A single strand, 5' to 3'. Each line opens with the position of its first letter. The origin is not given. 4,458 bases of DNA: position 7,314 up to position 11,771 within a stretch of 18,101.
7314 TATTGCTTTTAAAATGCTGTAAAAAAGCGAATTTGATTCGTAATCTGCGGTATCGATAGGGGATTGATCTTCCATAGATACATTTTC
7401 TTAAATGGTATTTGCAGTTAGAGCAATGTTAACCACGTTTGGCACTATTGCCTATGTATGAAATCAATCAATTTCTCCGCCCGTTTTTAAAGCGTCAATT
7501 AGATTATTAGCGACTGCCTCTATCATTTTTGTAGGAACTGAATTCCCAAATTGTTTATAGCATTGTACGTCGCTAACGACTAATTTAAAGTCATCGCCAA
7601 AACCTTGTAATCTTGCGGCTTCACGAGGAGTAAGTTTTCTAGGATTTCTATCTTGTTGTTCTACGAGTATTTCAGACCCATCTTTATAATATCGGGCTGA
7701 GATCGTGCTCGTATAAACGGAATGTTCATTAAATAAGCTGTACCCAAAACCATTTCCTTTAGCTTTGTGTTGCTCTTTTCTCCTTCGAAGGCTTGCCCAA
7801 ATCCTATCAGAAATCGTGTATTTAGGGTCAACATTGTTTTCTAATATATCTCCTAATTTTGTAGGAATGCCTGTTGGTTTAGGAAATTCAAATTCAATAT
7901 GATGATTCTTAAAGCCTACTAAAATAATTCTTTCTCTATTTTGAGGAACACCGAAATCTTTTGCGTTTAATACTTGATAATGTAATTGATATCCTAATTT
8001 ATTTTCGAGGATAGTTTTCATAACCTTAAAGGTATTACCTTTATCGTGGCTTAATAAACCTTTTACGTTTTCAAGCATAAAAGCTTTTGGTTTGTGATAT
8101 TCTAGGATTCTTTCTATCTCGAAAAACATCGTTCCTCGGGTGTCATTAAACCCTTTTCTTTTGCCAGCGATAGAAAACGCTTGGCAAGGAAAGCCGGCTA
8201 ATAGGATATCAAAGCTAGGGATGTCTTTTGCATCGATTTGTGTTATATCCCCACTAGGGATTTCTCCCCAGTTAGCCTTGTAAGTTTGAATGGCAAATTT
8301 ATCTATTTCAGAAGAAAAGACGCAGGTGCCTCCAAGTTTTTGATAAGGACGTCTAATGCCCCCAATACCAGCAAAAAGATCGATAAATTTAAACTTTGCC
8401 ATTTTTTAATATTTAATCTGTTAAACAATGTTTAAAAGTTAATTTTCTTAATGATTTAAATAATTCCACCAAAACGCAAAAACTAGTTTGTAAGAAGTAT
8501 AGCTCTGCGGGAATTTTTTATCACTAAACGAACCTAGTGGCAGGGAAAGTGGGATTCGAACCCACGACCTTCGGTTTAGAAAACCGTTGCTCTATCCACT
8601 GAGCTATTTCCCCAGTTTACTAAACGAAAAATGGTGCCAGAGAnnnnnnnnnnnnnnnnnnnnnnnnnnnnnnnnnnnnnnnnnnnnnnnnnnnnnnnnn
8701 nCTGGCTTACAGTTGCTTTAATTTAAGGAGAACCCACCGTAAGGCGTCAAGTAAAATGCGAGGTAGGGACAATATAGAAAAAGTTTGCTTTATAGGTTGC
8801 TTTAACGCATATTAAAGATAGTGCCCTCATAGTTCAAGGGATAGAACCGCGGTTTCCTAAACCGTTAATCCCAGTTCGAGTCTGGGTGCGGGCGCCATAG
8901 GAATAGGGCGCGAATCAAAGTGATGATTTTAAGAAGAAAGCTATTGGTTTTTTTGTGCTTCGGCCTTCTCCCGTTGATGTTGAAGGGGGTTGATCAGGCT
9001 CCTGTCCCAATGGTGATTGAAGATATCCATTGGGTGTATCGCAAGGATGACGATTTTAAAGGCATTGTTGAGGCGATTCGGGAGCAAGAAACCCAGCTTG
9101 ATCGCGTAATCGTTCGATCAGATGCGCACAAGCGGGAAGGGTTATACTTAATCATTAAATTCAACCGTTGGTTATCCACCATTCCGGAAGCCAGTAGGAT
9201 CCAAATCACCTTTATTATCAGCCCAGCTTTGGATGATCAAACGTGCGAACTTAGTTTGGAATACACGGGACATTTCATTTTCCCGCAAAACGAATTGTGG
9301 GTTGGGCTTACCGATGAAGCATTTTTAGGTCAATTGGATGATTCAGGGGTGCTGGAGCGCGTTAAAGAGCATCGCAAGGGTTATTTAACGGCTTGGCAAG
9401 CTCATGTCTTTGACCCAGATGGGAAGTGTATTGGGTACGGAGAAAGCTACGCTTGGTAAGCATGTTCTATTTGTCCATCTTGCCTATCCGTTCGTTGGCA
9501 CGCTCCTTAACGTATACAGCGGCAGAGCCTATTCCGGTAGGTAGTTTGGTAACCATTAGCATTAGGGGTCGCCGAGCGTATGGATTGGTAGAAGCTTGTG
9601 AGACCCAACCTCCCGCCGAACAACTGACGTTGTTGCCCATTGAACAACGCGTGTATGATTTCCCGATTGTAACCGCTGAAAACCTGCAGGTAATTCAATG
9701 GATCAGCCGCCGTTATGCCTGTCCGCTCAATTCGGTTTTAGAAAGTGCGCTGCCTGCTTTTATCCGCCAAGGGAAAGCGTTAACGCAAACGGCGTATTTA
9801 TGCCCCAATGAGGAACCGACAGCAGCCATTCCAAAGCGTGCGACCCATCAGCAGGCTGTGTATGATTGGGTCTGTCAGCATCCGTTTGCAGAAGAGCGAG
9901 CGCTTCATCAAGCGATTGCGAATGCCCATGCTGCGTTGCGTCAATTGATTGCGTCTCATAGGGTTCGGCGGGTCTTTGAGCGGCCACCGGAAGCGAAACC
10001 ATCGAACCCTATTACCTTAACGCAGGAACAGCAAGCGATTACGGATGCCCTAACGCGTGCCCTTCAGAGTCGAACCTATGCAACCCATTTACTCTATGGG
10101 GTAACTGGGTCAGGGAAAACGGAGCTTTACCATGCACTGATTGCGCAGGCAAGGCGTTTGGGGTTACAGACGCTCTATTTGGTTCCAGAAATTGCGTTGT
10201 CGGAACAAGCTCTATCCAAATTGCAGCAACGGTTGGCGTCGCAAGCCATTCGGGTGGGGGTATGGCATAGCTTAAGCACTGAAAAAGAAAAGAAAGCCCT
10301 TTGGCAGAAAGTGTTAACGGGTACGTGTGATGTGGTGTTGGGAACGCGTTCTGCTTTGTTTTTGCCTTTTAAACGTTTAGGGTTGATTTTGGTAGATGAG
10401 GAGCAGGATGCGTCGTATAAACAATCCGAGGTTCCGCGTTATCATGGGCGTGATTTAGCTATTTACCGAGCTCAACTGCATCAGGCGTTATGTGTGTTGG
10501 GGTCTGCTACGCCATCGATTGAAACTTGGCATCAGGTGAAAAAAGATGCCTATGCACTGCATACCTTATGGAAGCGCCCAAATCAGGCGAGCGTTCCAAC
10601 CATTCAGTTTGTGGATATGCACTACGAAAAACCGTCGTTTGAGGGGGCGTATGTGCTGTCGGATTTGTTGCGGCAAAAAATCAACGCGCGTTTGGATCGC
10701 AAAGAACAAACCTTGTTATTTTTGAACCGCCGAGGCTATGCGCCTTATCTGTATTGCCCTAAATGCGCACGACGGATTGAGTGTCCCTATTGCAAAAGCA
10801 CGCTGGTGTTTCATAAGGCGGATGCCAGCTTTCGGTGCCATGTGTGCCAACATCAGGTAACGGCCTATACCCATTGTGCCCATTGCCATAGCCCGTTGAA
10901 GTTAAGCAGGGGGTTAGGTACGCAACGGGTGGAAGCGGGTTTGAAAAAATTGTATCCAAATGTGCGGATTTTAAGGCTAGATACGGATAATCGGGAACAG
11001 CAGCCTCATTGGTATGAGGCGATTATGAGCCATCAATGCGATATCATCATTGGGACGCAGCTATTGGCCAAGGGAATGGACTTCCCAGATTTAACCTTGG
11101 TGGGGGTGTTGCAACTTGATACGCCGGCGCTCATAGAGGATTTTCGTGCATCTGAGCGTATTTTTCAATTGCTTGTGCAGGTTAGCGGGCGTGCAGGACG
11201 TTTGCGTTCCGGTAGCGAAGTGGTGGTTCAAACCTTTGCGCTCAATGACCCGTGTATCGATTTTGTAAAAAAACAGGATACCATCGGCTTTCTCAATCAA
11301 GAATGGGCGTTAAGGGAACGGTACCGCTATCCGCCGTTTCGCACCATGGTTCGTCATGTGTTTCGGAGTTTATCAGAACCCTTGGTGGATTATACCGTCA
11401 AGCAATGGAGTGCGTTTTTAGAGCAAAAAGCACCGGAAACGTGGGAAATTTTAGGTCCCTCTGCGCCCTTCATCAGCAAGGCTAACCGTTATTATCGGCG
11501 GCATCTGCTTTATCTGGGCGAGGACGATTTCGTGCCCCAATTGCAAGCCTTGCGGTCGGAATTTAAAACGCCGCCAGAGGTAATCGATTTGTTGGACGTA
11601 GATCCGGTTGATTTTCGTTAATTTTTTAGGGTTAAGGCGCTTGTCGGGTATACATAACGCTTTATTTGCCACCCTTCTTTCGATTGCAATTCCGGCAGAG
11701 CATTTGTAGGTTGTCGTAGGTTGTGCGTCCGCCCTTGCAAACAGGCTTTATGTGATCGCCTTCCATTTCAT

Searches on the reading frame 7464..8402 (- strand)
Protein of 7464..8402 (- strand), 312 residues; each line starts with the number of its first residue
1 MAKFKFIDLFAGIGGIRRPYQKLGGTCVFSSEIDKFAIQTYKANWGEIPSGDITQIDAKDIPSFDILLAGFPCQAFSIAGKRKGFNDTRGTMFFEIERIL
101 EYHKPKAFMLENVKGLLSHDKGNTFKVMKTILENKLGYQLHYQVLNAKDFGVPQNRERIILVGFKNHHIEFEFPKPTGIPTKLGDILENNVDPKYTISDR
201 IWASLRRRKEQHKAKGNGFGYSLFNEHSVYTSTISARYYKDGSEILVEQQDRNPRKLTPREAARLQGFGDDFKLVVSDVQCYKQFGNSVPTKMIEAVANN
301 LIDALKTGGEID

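Call 9: search_protein_families(library=pfam, proteins=[window:7464-8402:-])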
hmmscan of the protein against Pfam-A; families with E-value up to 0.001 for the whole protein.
window:7464-8402:- (312 aa): 1 family
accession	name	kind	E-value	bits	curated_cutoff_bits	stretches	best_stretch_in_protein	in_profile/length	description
PF00145.23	DNA_methylase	-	1e-105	354.2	22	1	4-302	1-323/324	C-5 cytosine-specific DNA methylase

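Call 10: search_protein_families(library=ncbifam, proteins=[window:7464-8402:-])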
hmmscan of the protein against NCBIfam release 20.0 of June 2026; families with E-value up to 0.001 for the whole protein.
window:7464-8402:- (312 aa): 2 families
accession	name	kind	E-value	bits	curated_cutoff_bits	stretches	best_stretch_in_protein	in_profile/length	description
TIGR00675.1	dcm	superfamily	4.7e-105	351.9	100.65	1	6-301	1-329/329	DNA (cytosine-5-)-methyltransferase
NF007772.0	PRK10458.1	subfamily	3.6e-80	269.8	710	2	53-304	159-455/472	DNA cytosine methylase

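Call 23: search_protein_families(library=padloc, proteins=[window:7464-8402:-], max_evalue=0.01)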
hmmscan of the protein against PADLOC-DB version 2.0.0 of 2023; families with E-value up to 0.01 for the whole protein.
window:7464-8402:- (312 aa): 65 families (the best 25 are shown)
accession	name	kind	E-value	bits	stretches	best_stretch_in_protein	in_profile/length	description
PDLC03272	MTase_II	-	5.5e-126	419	1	1-307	72-392/407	Type II methyltransferase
PDLC03361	MTase_II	-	1.1e-118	395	1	3-305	86-437/455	Type II methyltransferase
PDLC02653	DrmMII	-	2e-117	389.9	1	3-308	4-316/333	DrmMII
PDLC03242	MTase_II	-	1.3e-76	256.2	1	3-303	100-397/409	Type II methyltransferase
PDLC03378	MTase_II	-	6.6e-76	253.8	1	3-306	2-331/344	Type II methyltransferase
PDLC03217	MTase_II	-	1.3e-75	253.2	1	1-306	382-702/703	Type II methyltransferase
PDLC03733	oMTase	-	1.4e-67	226.5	2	59-301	167-454/476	orphan methyltransferase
PDLC03716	oMTase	-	2.3e-62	209.1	1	4-305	39-339/349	orphan methyltransferase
PDLC00026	DruM2|DruM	-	5.2e-61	205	1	3-306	4-319/336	DNA cytosine methylase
PDLC03234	MTase_II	-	4.7e-59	198.5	2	3-182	4-191/375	Type II methyltransferase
PDLC03734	oMTase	-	5.9e-56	188.3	2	1-171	1-175/444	orphan methyltransferase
PDLC03326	MTase_II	-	8.4e-55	184.6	2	2-201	3-211/412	Type II methyltransferase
PDLC00027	DruM2|DruM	-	3e-54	182.8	2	3-200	11-209/361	DNA cytosine methylase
PDLC03269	MTase_II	-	1.4e-52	177.3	2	1-194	1-197/437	Type II methyltransferase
PDLC03286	MTase_II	-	1.1e-50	170.1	1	5-164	2-168/185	Type II methyltransferase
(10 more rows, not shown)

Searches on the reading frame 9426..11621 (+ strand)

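Call 9: search_protein_families(library=pfam, proteins=[window:9426-11621:+])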
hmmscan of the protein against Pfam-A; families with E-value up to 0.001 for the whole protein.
window:9426-11621:+ (731 aa): 7 families
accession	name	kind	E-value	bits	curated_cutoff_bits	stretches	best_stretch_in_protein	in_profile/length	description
PF00270.35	DEAD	-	4.1e-16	59.6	26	1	221-367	17-163/167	DEAD/DEAH box helicase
PF17764.6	PriA_3primeBD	-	9.1e-14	51.5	22.7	1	19-110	4-96/96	3'DNA-binding domain (3'BD)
PF04851.21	ResIII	-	1.5e-09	38.5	22.5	1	196-363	2-162/164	Type III restriction enzyme, res subunit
PF00271.37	Helicase_C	-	6.4e-09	36.5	23.5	1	508-593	33-109/110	Helicase conserved C-terminal domain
PF18074.6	PriA_C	-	1.9e-08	35.4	26.9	1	637-727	1-95/95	Primosomal protein N C-terminal domain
PF18319.7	Zn_ribbon_PriA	-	3.2e-05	24.2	26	1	453-477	1-25/27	PriA DNA helicase Cys-rich region (CRR) domain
PF13604.12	AAA_30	-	0.00064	19.9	27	0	199-311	3-82/191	AAA domain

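Call 10: search_protein_families(library=ncbifam, proteins=[window:9426-11621:+])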
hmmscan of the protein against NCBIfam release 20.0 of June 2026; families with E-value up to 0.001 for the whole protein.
window:9426-11621:+ (731 aa): 30 families (the best 25 are shown)
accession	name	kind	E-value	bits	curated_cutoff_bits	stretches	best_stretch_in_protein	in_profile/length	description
NF004066.1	PRK05580.1-3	equivalog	4.5e-171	570.9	813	2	159-701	208-754/788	primosomal protein N'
NF004067.0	PRK05580.1-4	equivalog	7.8e-158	527.1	763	1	24-729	14-735/737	primosomal protein N'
NF004070.0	PRK05580.2-2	equivalog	2.4e-154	515.3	921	1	15-730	13-728/729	primosomal protein N'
TIGR00595.1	priA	equivalog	1.1e-151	505.9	230.35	1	222-728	1-509/509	replication restart helicase PriA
NF004065.0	PRK05580.1-1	equivalog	1.8e-133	446.3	858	1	26-729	14-730/731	primosomal protein N'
NF004071.0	PRK05580.2-3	equivalog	1.6e-125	419.8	1105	1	25-730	27-734/735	primosomal protein N'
NF004068.0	PRK05580.1-5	equivalog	2.2e-124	416.3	1249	1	175-695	236-755/795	primosomal protein N'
NF004072.0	PRK05580.2-4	equivalog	6.8e-123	411.2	1030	1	198-729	122-646/648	primosomal protein N'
NF004069.0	PRK05580.2-1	equivalog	6.6e-111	371.7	767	1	196-730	103-611/612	primosomal protein N'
NF011453.0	PRK14873.1-3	equivalog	1.2e-36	126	812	1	35-637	42-569/653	primosome assembly protein PriA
NF011452.0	PRK14873.1-2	equivalog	4.8e-32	111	980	1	39-642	76-612/708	primosomal protein N'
NF011455.0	PRK14873.1-5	equivalog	1.7e-29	102.6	969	1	226-642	169-582/675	primosomal protein N'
NF011454.0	PRK14873.1-4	equivalog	3.2e-27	95.1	951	1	160-637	116-555/651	primosomal protein N'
TIGR00580.2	mfd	equivalog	1.2e-20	73.6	800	1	169-329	405-567/907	transcription-repair coupling factor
TIGR00643.1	recG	equivalog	2.9e-19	69.2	659.4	1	103-333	148-373/629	ATP-dependent DNA helicase RecG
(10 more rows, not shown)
